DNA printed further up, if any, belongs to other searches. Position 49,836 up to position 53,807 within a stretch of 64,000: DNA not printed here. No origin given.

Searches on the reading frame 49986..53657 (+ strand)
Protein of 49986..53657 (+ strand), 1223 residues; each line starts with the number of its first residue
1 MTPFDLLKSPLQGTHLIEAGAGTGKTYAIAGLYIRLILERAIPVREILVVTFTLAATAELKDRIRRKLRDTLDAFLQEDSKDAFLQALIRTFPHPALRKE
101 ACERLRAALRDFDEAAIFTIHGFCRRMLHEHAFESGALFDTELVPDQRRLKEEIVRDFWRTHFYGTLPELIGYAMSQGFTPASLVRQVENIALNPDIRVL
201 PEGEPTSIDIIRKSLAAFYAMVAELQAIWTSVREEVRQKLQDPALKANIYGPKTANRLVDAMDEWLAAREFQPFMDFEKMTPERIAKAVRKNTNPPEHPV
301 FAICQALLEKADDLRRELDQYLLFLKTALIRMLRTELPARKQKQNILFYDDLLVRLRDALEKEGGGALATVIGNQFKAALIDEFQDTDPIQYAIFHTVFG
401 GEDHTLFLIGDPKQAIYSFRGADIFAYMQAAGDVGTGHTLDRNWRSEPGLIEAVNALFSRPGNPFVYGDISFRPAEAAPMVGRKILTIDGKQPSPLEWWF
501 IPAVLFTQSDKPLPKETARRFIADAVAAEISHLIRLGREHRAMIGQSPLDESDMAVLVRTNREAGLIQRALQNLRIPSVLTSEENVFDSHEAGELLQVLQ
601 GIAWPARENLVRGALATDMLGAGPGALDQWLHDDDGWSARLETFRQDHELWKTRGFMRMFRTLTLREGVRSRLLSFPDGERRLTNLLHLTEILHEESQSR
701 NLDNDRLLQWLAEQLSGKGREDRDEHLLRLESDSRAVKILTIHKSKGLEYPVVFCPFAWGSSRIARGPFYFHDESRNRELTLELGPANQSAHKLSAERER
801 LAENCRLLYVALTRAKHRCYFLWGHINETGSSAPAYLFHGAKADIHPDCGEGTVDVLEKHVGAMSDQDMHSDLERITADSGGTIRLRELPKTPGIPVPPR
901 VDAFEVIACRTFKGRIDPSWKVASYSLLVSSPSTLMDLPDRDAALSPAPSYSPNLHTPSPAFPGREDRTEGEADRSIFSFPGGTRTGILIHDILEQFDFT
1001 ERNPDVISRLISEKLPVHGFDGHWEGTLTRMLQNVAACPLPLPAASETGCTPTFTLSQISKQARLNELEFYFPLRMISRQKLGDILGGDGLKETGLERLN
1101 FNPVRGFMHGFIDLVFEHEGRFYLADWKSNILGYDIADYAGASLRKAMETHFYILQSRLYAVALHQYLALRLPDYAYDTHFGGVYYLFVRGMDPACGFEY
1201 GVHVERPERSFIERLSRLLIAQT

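Call 80: search_protein_families(library=pfam, max_evalue=0.00001, proteins=[window:49986-53657:+])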
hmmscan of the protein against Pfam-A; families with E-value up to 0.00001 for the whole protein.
window:49986-53657:+ (1223 aa): 4 families
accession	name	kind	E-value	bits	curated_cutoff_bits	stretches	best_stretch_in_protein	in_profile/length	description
PF00580.27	UvrD-helicase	-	1.9e-51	175.8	23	1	10-433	11-269/271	UvrD/REP helicase N-terminal domain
PF13361.12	UvrD_C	-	2.1e-22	80.4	25.6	2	678-823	233-347/350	UvrD-like helicase C-terminal domain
PF13245.12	AAA_19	-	2e-14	54.3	25.1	1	14-82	13-78/134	AAA domain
PF13538.12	UvrD_C_2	-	5.1e-12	45.9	27.4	0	739-760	4-27/52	UvrD-like helicase C-terminal domain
